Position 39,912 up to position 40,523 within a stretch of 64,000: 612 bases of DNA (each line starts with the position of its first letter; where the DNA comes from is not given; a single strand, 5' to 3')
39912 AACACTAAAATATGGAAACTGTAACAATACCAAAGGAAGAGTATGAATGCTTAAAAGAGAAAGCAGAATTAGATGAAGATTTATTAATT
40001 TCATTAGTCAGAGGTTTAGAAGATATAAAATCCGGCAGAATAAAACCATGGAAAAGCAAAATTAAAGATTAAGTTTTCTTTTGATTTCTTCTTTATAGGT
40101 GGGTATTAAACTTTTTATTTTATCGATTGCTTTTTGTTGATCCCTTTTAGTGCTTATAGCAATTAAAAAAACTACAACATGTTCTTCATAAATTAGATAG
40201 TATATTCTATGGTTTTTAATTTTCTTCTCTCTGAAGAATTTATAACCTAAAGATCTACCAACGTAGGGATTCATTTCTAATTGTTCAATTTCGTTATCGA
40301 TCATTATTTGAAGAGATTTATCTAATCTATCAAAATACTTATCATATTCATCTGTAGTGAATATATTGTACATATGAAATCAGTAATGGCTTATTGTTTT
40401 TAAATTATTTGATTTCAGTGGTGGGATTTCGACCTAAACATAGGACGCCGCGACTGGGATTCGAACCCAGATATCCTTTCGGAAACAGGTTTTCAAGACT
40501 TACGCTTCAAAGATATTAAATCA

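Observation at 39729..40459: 0.7-kb islet bounded by a 13-bp duplicate of the tRNA 3' end and carrying a RelE/ParE toxin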

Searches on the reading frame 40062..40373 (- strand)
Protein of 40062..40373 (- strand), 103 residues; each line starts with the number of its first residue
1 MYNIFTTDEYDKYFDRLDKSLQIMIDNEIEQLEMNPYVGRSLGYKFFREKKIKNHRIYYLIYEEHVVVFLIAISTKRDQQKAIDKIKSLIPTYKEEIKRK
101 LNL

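Call 17: search_protein_families(library=pfam, proteins=[window:40062-40373:-], max_evalue=1)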
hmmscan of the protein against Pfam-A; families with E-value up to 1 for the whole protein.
window:40062-40373:- (103 aa): 4 families
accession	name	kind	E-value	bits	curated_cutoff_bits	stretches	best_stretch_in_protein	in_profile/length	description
PF05016.21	ParE_toxin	-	2e-05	25.5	23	1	11-77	12-86/89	ParE toxin of type II toxin-antitoxin system, parDE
PF15781.12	ParE-like_toxin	-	0.00085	19.7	28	1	5-76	2-79/87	ParE-like toxin of type II bacterial toxin-antitoxin system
PF19499.4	DUF6034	-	0.096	12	27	1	8-91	53-135/481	Family of unknown function (DUF6034)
PF19829.4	DUF6310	-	0.13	12.7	27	1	6-60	61-112/126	Family of unknown function (DUF6310)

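Call 18: find_encoding_contigs(protein=window:40062-40373:-, flank=10000, max_places=10)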
Protein window:40062-40373:- (103 aa): 1 contig read that carries it; 1 place shown.
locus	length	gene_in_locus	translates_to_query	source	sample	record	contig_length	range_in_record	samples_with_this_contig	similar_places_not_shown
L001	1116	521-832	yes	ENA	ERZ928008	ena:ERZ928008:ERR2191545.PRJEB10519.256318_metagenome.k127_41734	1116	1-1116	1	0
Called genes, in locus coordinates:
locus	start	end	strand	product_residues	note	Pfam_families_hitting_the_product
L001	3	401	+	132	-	?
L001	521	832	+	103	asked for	PF05016:ParE_toxin (weak)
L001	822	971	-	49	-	-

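Call 19: find_homologous_proteins(query=window:40062-40373:-)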
Query window:40062-40373:- (103 aa): 80 proteins with E <= 0.001 among 81 candidates.
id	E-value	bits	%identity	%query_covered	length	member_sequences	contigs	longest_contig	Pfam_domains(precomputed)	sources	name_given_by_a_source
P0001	2.3e-58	212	99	100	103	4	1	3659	-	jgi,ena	-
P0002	1.3e-42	162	75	100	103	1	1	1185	PF05016.22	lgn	-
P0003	7.9e-42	159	71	100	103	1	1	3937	PF05016.22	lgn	-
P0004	1.1e-41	159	72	100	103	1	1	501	PF05016.22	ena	-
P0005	1.2e-41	159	73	100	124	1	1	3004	PF05016.22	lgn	-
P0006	1.9e-41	158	73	100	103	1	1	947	PF05016.22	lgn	-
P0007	4.4e-41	157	71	100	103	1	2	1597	PF05016.22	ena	-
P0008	7.0e-41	156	71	100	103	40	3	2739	PF05016.22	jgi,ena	-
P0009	1.1e-40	156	72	100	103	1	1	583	PF05016.22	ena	-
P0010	1.9e-40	155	71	100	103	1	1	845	PF05016.22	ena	-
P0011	4.9e-40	153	72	100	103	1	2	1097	PF05016.22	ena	-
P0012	5.7e-40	153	68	100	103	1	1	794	PF05016.22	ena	-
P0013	6.8e-40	153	67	100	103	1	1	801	PF05016.22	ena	-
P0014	7.0e-40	153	70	100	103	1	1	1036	PF05016.22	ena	-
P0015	1.1e-39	152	68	97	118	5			PF05016.22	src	-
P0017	2.1e-39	151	71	100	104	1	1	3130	PF05016.22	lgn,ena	-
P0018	2.1e-39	151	68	100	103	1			PF05016.22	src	-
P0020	4.5e-39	150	70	100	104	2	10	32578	-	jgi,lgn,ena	-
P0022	1.1e-38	149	72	99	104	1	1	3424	PF15781.13,PF05016.22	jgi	jgi:mRNA-degrading endonuclease RelE of RelBE toxin-antitoxin system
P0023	1.9e-38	148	69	98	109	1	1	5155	PF15781.13,PF05016.22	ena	-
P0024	2.6e-38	148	69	99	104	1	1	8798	PF05016.22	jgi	-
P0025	3.1e-38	148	68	99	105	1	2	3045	PF05016.22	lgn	-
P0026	5.3e-38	147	70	99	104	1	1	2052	PF05016.22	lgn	-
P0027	1.0e-37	146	67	99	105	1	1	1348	PF05016.22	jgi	jgi:mRNA-degrading endonuclease RelE of RelBE toxin-antitoxin system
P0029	1.3e-37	146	65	98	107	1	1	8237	PF05016.22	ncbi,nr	ncbi:MAG: type II toxin-antitoxin system RelE/ParE family toxin [Nanoarchaeota archaeon]|nr:type II 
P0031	2.0e-37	145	69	99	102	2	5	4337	PF05016.22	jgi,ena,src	-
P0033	3.8e-37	144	66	100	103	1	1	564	PF15781.13,PF05016.22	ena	-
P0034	4.0e-37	144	68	100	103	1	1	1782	PF05016.22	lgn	-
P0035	4.2e-37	144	68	100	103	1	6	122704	PF05016.22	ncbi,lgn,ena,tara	tara:strand:+ start:49181 stop:49492 length:312 start_codon:yes stop_codon:yes gene_type:complete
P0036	5.0e-37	144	68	99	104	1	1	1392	PF05016.22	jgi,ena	-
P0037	6.8e-37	143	74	87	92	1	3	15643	PF05016.22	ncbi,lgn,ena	ncbi:MAG: type II toxin-antitoxin system RelE/ParE family toxin [Nanoarchaeota archaeon]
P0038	1.2e-36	143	70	99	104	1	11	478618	PF05016.22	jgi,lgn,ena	jgi:mRNA interferase RelE/StbE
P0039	1.5e-36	142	68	98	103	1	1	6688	PF15781.13,PF05016.22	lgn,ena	-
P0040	1.8e-36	142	73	87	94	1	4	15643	PF05016.22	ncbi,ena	-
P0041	3.0e-36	141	69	99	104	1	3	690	PF15781.13,PF05016.22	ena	-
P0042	3.9e-36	141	68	99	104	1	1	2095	PF15781.13,PF05016.22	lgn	-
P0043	4.5e-36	141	66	100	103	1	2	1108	PF05016.22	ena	-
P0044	5.8e-36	140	69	100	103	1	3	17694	PF05016.22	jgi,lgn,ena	-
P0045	1.4e-35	139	67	99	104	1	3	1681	PF05016.22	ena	-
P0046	4.0e-35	138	68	96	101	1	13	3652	PF15781.13,PF05016.22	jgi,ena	-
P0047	4.9e-35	137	64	100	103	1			PF05016.22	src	-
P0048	6.6e-35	137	64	100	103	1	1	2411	PF05016.22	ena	-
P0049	7.7e-35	137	63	99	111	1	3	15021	PF05016.22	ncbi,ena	ncbi:MAG: type II toxin-antitoxin system RelE/ParE family toxin [Nanoarchaeota archaeon]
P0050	9.4e-35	137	63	98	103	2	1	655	PF05016.22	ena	-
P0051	1.5e-34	136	63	99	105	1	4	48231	PF05016.22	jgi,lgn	-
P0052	2.6e-34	135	63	99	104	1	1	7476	PF05016.22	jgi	-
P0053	3.8e-34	135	65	98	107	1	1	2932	PF05016.22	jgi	jgi:mRNA-degrading endonuclease RelE of RelBE toxin-antitoxin system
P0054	4.4e-34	134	63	98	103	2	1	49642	PF05016.22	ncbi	-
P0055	5.7e-34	134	66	98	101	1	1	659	PF15781.13,PF05016.22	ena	-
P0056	6.3e-34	134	63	98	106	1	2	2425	PF05016.22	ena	-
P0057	6.5e-34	134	65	98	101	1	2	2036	PF15781.13,PF05016.22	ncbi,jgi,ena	-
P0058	7.5e-34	134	61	100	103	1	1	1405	PF05016.22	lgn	-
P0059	1.7e-33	132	60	99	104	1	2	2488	PF15781.13,PF05016.22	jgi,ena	-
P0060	3.8e-33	131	62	99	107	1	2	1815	PF15781.13,PF05016.22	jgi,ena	-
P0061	3.8e-33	131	65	99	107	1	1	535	PF05016.22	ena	-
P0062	8.5e-33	130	62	98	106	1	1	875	PF05016.22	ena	-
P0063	1.7e-32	129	71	87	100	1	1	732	PF05016.22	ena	-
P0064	2.2e-32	129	62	95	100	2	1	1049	PF05016.22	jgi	-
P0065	3.2e-31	125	56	99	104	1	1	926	PF05016.22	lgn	-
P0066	4.0e-31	125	57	99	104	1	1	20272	PF05016.22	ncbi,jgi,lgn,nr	ncbi:type II toxin-antitoxin system RelE/ParE family toxin [Candidatus Woesearchaeota archaeon]|nr:t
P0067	4.1e-31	125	59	99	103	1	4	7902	PF05016.22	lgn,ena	-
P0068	4.2e-31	125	62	97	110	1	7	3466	PF05016.22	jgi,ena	-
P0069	4.4e-30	122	59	98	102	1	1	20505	PF05016.22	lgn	-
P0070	2.4e-28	116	56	98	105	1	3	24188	PF05016.22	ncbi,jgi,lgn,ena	-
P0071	2.6e-28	116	60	90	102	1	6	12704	PF05016.22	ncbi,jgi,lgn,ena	jgi:mRNA-degrading endonuclease RelE of RelBE toxin-antitoxin system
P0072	1.1e-27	114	56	95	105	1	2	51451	PF05016.22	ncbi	-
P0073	1.2e-27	114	57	97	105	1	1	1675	PF05016.22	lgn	-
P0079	7.2e-12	63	39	97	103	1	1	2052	PF05016.22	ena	-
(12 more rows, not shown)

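Call 20: find_encoding_contigs(protein=P0038, flank=4000, max_places=4)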
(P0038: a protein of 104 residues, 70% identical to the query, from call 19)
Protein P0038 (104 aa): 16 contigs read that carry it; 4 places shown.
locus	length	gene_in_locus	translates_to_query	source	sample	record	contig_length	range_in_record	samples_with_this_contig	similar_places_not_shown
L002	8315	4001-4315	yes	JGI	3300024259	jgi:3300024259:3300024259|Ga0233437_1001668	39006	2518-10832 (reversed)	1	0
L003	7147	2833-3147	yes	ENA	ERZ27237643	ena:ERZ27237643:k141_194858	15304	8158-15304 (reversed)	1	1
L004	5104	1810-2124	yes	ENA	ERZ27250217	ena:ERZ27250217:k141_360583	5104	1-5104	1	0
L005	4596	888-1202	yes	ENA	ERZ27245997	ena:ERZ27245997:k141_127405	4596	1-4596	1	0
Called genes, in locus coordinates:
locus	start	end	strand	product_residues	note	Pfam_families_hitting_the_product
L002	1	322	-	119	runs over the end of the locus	PF18477:PIN_9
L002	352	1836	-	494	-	PF09458:H_lectin (weak), PF01965:DJ-1_PfpI (weak), PF07685:GATase_3 (weak), PF09825:BPL_N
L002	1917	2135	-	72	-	-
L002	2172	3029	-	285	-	-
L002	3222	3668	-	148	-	PF00583:Acetyltransf_1, PF13508:Acetyltransf_7, PF13673:Acetyltransf_10 (weak)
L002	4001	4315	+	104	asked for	PF05016:ParE_toxin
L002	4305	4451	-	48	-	-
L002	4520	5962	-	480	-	-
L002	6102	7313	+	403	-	PF00278:Orn_DAP_Arg_deC, PF02784:Orn_Arg_deC_N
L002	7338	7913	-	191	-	-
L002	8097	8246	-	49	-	-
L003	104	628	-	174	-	-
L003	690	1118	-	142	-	PF22769:DCD, PF00692:dUTPase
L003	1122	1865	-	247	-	PF08704:GCD14, PF00398:RrnaAD (weak), PF05175:MTS, PF13847:Methyltransf_31, PF08241:Methyltransf_11 (weak), PF09445:Methyltransf_15 (weak), PF13649:Methyltransf_25 (weak)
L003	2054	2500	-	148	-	PF00583:Acetyltransf_1, PF13508:Acetyltransf_7, PF13673:Acetyltransf_10 (weak)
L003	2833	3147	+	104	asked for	PF05016:ParE_toxin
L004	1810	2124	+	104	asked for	PF05016:ParE_toxin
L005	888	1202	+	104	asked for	PF05016:ParE_toxin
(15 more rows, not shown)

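Call 21: find_encoding_contigs(protein=P0035, flank=4000, max_places=3)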
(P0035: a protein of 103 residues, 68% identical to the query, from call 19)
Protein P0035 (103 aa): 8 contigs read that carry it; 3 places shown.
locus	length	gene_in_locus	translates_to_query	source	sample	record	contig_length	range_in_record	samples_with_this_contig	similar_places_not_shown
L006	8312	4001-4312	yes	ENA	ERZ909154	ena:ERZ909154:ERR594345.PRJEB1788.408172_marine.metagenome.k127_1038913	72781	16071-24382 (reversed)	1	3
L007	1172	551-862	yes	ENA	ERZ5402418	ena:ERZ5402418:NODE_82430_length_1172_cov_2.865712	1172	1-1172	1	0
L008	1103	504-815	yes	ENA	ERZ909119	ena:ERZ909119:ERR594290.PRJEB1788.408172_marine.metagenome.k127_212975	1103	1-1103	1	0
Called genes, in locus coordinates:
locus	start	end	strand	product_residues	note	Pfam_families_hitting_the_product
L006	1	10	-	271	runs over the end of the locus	PF00142:Fer4_NifH, PF01656:CbiA, PF06564:CBP_BcsQ, PF10609:ParA, PF13614:AAA_31, PF13500:AAA_26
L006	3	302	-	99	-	-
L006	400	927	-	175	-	-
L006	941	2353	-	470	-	-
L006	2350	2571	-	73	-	-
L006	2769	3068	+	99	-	-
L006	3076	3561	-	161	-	PF03439:Spt5-NGN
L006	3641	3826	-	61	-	PF00584:SecE (weak)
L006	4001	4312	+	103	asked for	PF05016:ParE_toxin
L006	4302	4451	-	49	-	-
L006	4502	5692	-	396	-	PF00091:Tubulin, PF12327:FtsZ_C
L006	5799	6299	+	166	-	-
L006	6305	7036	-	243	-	PF00254:FKBP_C, PF22199:FKBP26_IF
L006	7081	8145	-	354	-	PF01544:CorA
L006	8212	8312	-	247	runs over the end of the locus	PF00300:His_Phos_1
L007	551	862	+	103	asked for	PF05016:ParE_toxin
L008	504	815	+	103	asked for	PF05016:ParE_toxin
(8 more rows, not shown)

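Call 22: find_encoding_contigs(protein=P0020, flank=4000, max_places=4)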
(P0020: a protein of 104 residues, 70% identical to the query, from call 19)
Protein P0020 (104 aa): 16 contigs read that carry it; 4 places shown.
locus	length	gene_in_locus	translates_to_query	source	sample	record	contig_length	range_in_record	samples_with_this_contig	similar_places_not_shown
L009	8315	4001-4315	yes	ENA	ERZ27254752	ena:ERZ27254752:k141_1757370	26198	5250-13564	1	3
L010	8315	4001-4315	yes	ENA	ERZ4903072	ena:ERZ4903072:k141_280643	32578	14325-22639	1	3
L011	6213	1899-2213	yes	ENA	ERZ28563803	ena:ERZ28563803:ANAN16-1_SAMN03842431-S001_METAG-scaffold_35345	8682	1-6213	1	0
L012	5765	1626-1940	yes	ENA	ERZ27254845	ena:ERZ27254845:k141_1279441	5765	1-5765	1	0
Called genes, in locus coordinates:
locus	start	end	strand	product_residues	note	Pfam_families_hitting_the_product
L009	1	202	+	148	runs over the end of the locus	-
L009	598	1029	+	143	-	PF01451:LMWPc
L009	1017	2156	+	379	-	PF00152:tRNA-synt_2 (weak), PF01409:tRNA-synt_2d (weak), PF13393:tRNA-synt_His, PF00587:tRNA-synt_2b, PF03129:HGTP_anticodon (weak)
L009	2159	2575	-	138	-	-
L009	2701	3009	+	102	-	-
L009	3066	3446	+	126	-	-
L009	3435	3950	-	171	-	PF00117:GATase (weak)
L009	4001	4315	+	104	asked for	-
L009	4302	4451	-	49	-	-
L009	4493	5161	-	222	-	PF01902:Diphthami_syn_2_N, PF28410:Diphthami_syn_2_C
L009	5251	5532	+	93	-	-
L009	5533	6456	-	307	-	PF02616:SMC_ScpA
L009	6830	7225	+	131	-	-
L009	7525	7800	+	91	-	-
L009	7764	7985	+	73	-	PF07927:HicA_toxin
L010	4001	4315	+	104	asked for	-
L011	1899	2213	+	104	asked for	-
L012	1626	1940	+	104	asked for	-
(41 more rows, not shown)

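Call 39: find_encoding_contigs(protein=P0051, flank=3000, max_places=3)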
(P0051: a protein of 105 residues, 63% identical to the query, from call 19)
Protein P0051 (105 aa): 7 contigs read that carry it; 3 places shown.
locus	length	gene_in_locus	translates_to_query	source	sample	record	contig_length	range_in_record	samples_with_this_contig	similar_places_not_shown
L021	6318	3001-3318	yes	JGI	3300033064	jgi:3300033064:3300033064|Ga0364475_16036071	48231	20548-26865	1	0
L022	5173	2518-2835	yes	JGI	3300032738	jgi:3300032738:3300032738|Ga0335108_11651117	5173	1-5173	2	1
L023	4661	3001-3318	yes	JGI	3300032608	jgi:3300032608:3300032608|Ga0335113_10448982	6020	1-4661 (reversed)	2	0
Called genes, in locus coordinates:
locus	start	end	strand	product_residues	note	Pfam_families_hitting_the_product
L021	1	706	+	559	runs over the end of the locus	PF00749:tRNA-synt_1c, PF03950:tRNA-synt_1c_C, PF20974:tRNA-synt_1c_C2 (weak)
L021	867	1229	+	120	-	-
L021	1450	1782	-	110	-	-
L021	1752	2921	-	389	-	PF13506:Glyco_transf_21, PF00535:Glycos_transf_2, PF10111:Glyco_tranf_2_2, PF13641:Glyco_tranf_2_3, PF01644:Chitin_synth_1, PF13632:Glyco_trans_2_3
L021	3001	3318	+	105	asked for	PF05016:ParE_toxin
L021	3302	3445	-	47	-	-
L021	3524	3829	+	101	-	-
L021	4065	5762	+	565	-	PF08915:tRNA-Thr_ED, PF00587:tRNA-synt_2b, PF03129:HGTP_anticodon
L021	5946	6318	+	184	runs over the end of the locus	PF13302:Acetyltransf_3, PF13420:Acetyltransf_4, PF00583:Acetyltransf_1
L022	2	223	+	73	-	?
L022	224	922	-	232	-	PF06745:ATPase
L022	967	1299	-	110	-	-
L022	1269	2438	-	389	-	PF13506:Glyco_transf_21, PF00535:Glycos_transf_2, PF10111:Glyco_tranf_2_2, PF13641:Glyco_tranf_2_3, PF01644:Chitin_synth_1, PF13632:Glyco_trans_2_3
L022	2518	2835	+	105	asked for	PF05016:ParE_toxin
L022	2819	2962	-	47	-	-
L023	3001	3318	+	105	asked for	PF05016:ParE_toxin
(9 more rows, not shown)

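Call 40: find_encoding_contigs(protein=P0054, flank=3000, max_places=3)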
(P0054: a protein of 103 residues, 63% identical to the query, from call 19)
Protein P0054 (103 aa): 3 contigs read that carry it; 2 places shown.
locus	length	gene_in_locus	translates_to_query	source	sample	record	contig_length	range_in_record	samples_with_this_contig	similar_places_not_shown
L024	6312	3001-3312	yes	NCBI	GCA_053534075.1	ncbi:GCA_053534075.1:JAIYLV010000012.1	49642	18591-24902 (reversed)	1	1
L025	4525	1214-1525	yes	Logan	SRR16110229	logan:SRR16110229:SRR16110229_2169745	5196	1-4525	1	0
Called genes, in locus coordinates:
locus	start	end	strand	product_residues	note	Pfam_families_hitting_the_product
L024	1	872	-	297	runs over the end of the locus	PF04014:MazE_antitoxin (weak)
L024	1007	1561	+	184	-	PF04127:DFP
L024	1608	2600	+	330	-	PF01207:Dus, PF01180:DHO_dh (weak)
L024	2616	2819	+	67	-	-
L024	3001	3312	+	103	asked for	PF05016:ParE_toxin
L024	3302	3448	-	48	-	-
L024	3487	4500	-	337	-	PF00581:Rhodanese, PF26341:AAA_SelU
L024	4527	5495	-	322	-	PF01073:3Beta_HSD, PF01370:Epimerase, PF02719:Polysacc_synt_2 (weak), PF04321:RmlD_sub_bind, PF07993:NAD_binding_4, PF13460:NAD_binding_10, PF16363:GDP_Man_Dehyd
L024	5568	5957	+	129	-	-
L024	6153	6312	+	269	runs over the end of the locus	-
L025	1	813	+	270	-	?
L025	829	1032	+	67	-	-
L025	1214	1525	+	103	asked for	PF05016:ParE_toxin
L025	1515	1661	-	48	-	-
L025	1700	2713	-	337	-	PF00581:Rhodanese, PF26341:AAA_SelU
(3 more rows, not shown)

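Call 41: find_encoding_contigs(protein=P0072, flank=3000, max_places=3)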
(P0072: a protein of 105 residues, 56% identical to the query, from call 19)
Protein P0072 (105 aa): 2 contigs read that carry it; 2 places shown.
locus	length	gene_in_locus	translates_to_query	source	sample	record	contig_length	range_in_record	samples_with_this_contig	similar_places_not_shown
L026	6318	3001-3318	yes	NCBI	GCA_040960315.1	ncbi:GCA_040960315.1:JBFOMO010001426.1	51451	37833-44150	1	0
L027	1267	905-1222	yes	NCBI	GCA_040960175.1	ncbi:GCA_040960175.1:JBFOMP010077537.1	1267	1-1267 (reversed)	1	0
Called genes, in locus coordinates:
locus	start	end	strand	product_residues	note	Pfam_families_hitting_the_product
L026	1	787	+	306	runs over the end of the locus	PF00089:Trypsin, PF13365:Trypsin_2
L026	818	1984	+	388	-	PF02353:CMAS, PF13489:Methyltransf_23, PF01728:FtsJ (weak), PF08241:Methyltransf_11, PF08242:Methyltransf_12, PF13649:Methyltransf_25, PF13847:Methyltransf_31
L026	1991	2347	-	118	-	-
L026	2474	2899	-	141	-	-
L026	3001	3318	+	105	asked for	PF05016:ParE_toxin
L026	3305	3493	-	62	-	-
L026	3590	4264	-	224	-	-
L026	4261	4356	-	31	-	-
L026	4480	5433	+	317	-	PF08279:HTH_11 (faint), PF13404:HTH_AsnC-type (weak), PF13412:HTH_24, PF01037:AsnC_trans_reg (faint), PF13404:HTH_AsnC-type (weak), PF13412:HTH_24 (weak)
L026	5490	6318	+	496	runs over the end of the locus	PF00587:tRNA-synt_2b, PF03129:HGTP_anticodon, PF09180:ProRS-C_1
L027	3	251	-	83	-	?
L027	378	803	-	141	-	-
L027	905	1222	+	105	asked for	PF05016:ParE_toxin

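Call 42: find_encoding_contigs(protein=P0066, flank=3000, max_places=3)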
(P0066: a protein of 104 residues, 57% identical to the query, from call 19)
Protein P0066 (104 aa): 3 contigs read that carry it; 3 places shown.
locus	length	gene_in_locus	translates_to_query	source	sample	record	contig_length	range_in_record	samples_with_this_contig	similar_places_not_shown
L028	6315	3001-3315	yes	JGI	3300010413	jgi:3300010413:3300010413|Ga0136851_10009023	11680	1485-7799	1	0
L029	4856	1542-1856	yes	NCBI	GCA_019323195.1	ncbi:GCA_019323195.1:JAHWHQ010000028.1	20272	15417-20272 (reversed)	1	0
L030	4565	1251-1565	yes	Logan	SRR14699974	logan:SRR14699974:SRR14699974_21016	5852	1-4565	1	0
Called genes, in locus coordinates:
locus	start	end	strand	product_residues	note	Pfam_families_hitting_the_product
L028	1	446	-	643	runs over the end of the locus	?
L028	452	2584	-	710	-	-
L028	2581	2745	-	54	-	-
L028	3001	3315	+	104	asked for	PF05016:ParE_toxin (weak)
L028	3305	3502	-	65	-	-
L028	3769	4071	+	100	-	-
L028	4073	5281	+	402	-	-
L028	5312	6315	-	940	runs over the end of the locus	-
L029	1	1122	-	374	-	?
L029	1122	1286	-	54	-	-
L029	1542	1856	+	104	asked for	PF05016:ParE_toxin (weak)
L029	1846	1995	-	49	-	-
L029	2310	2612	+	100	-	-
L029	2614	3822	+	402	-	-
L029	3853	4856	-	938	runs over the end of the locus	-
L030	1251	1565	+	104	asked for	PF05016:ParE_toxin (weak)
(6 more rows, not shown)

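Call 48: find_encoding_contigs(protein=P0003, flank=3000, max_places=3)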
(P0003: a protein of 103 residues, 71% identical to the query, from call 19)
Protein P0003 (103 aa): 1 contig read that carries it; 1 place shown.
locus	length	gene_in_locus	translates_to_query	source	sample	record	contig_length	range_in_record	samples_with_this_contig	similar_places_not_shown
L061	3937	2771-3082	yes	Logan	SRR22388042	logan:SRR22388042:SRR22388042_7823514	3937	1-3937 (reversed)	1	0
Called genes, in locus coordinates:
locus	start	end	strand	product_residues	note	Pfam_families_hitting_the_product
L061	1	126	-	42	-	?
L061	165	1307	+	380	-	PF16116:DUF4832 (faint)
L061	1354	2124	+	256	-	PF01978:TrmB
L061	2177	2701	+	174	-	PF01467:CTP_transf_like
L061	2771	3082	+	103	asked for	PF05016:ParE_toxin (weak)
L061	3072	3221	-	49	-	-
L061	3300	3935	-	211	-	?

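Call 49: find_encoding_contigs(protein=P0005, flank=3000, max_places=3)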
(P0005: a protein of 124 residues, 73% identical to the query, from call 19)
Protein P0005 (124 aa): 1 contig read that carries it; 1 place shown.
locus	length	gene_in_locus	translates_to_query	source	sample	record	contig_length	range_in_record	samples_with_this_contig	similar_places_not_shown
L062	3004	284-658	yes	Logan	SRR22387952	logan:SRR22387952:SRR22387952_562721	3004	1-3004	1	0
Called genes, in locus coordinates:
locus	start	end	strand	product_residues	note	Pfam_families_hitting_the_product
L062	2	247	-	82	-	?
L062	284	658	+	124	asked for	PF05016:ParE_toxin (weak)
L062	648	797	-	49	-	-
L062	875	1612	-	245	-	PF01978:TrmB, PF08221:HTH_9 (faint)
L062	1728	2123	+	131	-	PF01381:HTH_3, PF12844:HTH_19 (weak)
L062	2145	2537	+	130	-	-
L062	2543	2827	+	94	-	-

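Call 71: find_encoding_contigs(protein=P0002, flank=3000, max_places=3)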
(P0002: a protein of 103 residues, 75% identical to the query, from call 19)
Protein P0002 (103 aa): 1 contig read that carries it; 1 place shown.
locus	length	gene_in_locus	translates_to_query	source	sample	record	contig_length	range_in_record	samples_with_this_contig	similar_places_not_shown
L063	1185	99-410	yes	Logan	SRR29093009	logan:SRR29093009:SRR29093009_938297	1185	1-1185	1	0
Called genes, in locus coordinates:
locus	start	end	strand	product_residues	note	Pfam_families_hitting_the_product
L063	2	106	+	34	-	?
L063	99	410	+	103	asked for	PF05016:ParE_toxin (weak)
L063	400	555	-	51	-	-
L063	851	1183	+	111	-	?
